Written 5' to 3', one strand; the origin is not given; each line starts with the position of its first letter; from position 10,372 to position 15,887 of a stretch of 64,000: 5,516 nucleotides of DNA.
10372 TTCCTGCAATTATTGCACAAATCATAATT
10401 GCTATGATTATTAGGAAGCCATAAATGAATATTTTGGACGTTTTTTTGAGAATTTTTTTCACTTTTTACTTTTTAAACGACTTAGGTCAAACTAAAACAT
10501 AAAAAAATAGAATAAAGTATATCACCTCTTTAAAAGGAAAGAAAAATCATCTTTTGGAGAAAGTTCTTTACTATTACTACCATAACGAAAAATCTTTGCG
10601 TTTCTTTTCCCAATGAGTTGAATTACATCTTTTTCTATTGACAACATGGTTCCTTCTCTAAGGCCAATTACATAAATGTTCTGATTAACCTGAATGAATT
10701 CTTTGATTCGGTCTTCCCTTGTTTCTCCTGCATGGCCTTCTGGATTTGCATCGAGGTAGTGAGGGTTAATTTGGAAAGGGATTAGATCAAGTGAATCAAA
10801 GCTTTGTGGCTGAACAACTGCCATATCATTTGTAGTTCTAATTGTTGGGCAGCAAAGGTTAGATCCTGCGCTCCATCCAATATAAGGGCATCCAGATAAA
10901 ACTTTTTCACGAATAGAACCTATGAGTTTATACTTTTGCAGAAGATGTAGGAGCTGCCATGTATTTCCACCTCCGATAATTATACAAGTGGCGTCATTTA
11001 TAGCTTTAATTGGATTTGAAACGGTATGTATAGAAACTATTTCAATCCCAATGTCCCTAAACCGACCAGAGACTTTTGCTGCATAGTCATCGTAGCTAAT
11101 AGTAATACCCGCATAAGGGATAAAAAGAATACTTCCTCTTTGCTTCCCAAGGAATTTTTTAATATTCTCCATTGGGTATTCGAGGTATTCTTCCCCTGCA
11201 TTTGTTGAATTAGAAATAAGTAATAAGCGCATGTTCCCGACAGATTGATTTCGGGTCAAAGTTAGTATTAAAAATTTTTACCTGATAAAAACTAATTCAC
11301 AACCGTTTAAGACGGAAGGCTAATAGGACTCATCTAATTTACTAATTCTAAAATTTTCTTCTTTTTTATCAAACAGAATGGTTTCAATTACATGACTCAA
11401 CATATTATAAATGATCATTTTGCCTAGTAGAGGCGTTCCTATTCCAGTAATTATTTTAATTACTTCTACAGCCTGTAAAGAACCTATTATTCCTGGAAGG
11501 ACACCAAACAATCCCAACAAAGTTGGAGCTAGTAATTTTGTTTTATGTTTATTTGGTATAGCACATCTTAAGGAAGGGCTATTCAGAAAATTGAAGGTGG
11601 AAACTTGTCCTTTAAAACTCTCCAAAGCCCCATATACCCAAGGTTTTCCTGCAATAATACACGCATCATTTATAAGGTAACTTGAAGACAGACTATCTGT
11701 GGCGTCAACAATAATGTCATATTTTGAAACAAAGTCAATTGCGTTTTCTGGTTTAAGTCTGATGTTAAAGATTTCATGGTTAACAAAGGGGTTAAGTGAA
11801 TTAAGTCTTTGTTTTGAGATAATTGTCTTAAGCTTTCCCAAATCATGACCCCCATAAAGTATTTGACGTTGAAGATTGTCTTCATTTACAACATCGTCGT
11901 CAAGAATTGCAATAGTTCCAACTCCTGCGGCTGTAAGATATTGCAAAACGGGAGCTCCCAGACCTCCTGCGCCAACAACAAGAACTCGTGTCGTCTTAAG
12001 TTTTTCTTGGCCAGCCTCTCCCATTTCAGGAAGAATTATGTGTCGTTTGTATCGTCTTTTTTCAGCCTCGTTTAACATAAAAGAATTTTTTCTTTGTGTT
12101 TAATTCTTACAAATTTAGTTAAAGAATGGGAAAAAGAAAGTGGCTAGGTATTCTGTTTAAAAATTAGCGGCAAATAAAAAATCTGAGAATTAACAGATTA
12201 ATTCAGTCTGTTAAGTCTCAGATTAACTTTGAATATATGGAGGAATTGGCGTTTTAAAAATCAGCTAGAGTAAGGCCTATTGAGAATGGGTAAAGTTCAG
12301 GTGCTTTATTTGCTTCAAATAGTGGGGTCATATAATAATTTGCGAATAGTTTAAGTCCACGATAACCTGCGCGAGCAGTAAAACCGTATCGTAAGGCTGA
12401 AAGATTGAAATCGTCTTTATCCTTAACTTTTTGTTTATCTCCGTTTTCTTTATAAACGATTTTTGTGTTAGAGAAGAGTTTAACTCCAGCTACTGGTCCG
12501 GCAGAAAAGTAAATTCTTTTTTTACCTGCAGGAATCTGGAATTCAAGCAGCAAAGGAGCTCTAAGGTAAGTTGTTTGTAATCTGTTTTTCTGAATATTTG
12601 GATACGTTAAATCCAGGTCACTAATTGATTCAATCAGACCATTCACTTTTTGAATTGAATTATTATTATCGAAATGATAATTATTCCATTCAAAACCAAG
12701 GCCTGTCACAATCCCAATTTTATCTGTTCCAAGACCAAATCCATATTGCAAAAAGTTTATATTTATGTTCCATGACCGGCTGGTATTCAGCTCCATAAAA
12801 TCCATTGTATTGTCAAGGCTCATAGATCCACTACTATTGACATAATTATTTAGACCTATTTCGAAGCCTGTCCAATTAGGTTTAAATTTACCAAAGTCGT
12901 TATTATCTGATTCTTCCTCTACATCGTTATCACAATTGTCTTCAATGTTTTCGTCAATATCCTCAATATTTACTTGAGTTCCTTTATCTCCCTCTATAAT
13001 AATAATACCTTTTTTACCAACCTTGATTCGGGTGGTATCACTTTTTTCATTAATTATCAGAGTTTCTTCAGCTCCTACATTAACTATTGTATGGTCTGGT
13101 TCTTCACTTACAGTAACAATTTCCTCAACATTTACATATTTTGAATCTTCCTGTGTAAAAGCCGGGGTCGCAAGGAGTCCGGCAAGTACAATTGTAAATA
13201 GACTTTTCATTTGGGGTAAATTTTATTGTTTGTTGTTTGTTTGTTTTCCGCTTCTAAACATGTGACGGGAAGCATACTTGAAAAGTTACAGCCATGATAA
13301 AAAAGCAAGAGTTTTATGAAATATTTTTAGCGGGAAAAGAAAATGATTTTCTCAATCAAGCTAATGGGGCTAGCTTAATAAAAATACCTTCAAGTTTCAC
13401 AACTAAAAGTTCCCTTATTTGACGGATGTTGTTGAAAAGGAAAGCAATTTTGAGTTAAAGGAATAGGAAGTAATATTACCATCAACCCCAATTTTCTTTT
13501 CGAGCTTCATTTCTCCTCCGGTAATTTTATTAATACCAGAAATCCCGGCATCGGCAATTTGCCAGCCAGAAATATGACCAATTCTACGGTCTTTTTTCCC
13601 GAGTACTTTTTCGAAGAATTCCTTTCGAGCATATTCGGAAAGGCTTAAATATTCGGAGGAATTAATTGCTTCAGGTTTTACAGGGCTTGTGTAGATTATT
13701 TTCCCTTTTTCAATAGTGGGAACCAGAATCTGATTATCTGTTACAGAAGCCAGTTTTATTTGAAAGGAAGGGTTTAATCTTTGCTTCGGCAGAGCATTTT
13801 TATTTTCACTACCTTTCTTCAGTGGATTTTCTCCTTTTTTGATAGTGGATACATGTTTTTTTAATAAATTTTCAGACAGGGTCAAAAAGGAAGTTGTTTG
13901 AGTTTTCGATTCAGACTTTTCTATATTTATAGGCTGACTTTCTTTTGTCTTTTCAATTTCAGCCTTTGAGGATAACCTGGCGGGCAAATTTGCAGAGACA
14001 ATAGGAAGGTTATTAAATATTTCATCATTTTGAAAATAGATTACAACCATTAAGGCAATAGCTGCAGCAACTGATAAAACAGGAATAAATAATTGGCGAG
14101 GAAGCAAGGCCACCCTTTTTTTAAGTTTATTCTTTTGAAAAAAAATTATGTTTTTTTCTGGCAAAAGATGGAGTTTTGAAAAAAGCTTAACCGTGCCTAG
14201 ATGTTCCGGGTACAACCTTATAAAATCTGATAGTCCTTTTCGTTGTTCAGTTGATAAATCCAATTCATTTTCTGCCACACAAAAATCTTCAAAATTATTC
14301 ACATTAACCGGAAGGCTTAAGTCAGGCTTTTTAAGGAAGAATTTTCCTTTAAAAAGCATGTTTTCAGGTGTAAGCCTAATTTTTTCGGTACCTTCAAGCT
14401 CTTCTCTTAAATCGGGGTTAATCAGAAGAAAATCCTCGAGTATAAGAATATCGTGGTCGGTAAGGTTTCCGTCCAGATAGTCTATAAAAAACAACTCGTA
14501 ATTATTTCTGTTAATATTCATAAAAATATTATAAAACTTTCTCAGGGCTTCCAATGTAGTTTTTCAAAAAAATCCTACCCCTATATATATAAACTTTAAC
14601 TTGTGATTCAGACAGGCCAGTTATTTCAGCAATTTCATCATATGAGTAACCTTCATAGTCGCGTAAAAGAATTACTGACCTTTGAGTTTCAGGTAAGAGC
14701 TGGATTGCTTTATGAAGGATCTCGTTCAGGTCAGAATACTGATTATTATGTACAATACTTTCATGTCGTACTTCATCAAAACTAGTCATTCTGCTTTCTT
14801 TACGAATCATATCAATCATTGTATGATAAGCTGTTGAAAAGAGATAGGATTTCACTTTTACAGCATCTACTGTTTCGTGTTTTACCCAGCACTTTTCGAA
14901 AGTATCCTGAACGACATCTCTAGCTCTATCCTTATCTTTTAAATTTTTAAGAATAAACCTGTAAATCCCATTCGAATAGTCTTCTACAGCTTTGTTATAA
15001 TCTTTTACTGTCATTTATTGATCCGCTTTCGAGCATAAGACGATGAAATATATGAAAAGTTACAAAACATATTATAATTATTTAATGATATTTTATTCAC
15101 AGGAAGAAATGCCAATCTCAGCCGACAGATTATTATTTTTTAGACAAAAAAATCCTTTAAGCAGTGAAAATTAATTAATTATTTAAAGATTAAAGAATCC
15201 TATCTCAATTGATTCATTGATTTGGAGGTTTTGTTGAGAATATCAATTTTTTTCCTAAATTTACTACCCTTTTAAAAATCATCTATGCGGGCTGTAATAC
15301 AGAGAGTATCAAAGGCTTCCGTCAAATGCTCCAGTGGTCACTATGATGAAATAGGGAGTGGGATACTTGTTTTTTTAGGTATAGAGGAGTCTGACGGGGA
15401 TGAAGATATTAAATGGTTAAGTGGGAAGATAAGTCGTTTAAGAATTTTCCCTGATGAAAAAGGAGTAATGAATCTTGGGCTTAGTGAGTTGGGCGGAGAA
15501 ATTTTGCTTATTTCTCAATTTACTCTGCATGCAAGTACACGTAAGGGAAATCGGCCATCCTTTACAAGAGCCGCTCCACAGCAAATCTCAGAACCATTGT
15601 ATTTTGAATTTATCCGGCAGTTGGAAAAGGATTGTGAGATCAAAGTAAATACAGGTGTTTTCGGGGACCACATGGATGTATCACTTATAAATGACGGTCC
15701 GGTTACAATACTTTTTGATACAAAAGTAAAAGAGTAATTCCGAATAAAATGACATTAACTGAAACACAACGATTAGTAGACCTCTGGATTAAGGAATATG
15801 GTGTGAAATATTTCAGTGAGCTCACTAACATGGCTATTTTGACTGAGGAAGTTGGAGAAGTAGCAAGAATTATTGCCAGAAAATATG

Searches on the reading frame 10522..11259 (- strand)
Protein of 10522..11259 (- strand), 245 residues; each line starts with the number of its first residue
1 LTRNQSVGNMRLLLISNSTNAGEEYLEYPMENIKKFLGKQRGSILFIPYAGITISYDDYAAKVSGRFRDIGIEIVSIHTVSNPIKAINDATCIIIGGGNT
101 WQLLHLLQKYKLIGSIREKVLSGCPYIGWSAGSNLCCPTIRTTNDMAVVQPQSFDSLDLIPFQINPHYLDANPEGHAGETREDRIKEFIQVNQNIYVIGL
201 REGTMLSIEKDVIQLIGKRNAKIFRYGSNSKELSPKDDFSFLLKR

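Call 9: search_protein_families(library=ncbifam, max_evalue=1e-8, proteins=[window:10522-11259:-])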
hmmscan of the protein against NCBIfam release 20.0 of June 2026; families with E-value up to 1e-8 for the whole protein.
window:10522-11259:- (245 aa): 1 family
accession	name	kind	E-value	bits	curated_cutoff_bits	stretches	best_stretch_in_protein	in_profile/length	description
NF003642.0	PRK05282.1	equivalog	4.9e-95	317.4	156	1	10-241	1-231/233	dipeptidase PepE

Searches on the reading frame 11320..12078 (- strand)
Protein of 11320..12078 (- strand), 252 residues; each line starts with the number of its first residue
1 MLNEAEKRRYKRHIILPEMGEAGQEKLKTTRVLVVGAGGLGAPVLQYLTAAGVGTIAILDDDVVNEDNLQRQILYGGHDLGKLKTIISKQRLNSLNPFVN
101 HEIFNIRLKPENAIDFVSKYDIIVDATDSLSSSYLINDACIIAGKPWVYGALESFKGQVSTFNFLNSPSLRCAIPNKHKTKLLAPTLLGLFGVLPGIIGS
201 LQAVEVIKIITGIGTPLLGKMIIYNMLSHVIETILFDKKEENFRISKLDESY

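Call 9: search_protein_families(library=ncbifam, max_evalue=1e-8, proteins=[window:11320-12078:-])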
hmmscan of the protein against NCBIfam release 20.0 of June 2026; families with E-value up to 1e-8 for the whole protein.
window:11320-12078:- (252 aa): 19 families
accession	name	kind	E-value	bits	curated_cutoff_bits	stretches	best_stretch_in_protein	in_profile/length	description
NF006444.0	PRK08762.1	equivalog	4e-79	266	449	1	2-234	120-356/387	molybdopterin-synthase adenylyltransferase MoeB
NF005646.0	PRK07411.1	equivalog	2.2e-71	241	633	1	2-232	11-242/390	molybdopterin-synthase adenylyltransferase MoeB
NF005902.0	PRK07878.1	equivalog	2.2e-70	237.5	647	1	2-247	15-265/392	adenylyltransferase/sulfurtransferase MoeZ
NF004281.0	PRK05690.1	subfamily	7.3e-70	235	266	1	2-241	5-244/250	molybdopterin-synthase adenylyltransferase MoeB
NF047750.1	SAMPActivE1UbaA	equivalog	1.1e-68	231.5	450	1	3-240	6-243/270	SAMP-activating enzyme E1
TIGR02356.1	adenyl_thiF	equivalog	3.2e-61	206.3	275.25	1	9-210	1-203/203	thiazole biosynthesis adenylyltransferase ThiF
NF004111.0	PRK05600.1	equivalog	1.1e-57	195.9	437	1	1-233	13-249/371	ThiF family adenylyltransferase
TIGR02355.1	moeB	equivalog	9.2e-53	179.1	376.55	1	6-234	1-229/240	molybdopterin-synthase adenylyltransferase MoeB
NF006204.0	PRK08328.1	equivalog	2e-50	171.5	339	1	1-233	1-228/231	hypothetical protein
NF009123.0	PRK12475.1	subfamily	2.2e-34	119.2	510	1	8-239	3-235/338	MoeB/ThiF family adenylyltransferase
NF006395.0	PRK08644.1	equivalog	2.6e-25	89.3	159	1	16-141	17-141/215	sulfur carrier protein ThiS adenylyltransferase ThiF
TIGR02354.1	thiF_fam2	equivalog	6.2e-20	71.9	152.2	1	21-139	13-130/200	thiamine biosynthesis protein ThiF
TIGR01408.1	Ube1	subfamily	7.6e-15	53.7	750.05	1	18-148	408-547/1008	ubiquitin-activating enzyme E1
NF058523.1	6A-MBL_cap2_3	equivalog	1.4e-13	50.3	320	1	23-132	292-404/665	anti-phage 6A-MBL system cap2_3 protein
NF006077.0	PRK08223.1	equivalog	1.4e-12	47.3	266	1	20-130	19-129/296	hypothetical protein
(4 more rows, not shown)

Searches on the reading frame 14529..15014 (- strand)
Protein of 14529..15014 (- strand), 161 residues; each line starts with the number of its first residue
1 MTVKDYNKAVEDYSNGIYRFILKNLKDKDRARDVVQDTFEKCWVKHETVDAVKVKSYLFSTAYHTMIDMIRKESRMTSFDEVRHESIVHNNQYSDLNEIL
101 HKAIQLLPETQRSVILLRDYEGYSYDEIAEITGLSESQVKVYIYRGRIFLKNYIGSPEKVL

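Call 10: search_protein_families(library=ncbifam, max_evalue=1e-8, proteins=[window:14529-15014:-])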
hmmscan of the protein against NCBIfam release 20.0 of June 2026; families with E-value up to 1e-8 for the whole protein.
window:14529-15014:- (161 aa): 59 families (the best 25 are shown)
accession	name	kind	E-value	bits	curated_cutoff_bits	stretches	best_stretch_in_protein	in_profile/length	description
NF058625.1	sigma_PG0214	equivalog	2.7e-33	115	130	1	1-153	1-160/170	GFO_1088 family ECF-type sigma factor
TIGR02950.1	SigM_subfam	subfamily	9.5e-32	110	147.95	1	11-152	7-156/159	RNA polymerase sigma factor, SigM family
TIGR02985.1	Sig70_bacteroi1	subfamily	8.5e-27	94.4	126.4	1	5-153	2-161/162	RNA polymerase sigma-70 factor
NF007226.0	PRK09644.1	equivalog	2e-25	89.8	199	1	13-154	10-157/166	RNA polymerase sigma factor SigM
TIGR02937.1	sigma70-ECF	superfamily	2e-25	89.3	42.9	1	7-153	4-164/165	sigma-70 family RNA polymerase sigma factor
NF009193.0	PRK12541.1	equivalog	5.5e-25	88.5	171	1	9-151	10-157/161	RNA polymerase sigma factor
NF007215.0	PRK09637.1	equivalog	1.6e-22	80.4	212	1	8-154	5-154/181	RNA polymerase sigma factor SigZ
TIGR02959.1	SigZ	equivalog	2.3e-22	79.6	168.65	1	12-154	3-148/170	RNA polymerase sigma factor SigZ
TIGR02983.1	SigE-fam_strep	subfamily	1.3e-21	77.2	141.55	1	2-152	4-156/162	SigE family RNA polymerase sigma factor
NF053879.1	RNAPolSigSigVBac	equivalog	4e-21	75.4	190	1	8-153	8-154/160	RNA polymerase sigma factor SigV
NF009166.1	PRK12513.1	equivalog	4.9e-20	72.1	206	1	9-140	27-172/193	RNA polymerase sigma factor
NF007223.0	PRK09641.1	equivalog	2.9e-18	66.4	209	1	6-154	20-184/187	RNA polymerase sigma factor SigW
NF007216.0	PRK09638.1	equivalog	4.6e-18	65.6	194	1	10-146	24-166/180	RNA polymerase sigma factor SigY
NF009199.0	PRK12547.1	subfamily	2e-17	63.2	219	1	19-152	21-158/184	RNA polymerase sigma factor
TIGR02943.1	Sig70_famx1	hypoth_equivalog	4.7e-17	62.4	162.2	1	8-85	6-84/188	RNA polymerase sigma-70 factor, TIGR02943 family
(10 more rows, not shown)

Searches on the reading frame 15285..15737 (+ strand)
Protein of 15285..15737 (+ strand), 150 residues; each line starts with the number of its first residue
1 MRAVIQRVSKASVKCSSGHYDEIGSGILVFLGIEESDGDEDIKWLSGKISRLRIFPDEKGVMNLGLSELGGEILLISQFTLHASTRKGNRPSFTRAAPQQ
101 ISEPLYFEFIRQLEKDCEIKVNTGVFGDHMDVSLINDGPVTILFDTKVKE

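Call 10: search_protein_families(library=ncbifam, max_evalue=1e-8, proteins=[window:15285-15737:+])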
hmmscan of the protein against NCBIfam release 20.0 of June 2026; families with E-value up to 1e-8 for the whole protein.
window:15285-15737:+ (150 aa): 1 family
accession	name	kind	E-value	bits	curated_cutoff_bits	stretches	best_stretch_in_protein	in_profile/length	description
TIGR00256.1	TIGR00256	equivalog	6.5e-47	159.7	101.5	1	1-146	1-145/146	D-aminoacyl-tRNA deacylase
